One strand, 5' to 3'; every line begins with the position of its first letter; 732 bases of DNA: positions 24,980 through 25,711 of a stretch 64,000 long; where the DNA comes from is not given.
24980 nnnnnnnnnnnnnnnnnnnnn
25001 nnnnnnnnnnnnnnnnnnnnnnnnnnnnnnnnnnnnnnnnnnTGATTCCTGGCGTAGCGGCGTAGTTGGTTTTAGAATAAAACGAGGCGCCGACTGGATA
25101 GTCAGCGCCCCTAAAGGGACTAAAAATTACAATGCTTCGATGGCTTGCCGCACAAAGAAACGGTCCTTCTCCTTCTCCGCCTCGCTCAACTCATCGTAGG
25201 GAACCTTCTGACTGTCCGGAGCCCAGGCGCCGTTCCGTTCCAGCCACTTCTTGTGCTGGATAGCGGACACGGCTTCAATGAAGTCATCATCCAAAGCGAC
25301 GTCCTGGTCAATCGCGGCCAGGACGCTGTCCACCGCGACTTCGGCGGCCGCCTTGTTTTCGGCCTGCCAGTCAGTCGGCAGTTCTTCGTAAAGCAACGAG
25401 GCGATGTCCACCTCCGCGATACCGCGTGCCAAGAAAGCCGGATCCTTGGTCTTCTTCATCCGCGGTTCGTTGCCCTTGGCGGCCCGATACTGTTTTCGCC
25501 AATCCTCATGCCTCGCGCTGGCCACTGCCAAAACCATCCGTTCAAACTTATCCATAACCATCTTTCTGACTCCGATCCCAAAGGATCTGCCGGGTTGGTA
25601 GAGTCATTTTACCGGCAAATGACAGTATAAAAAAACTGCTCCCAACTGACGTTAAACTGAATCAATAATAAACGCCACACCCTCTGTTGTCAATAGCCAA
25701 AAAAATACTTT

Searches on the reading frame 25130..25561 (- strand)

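Call 57: search_protein_families(library=pfam, proteins=[window:25130-25561:-], max_evalue=1)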
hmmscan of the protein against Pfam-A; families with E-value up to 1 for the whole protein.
seq(144 aa): 1 family
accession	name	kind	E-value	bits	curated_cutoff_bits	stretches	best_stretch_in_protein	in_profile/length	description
PF02026.21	RyR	-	0.0025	18.5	27.4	1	118-143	56-81/91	RyR domain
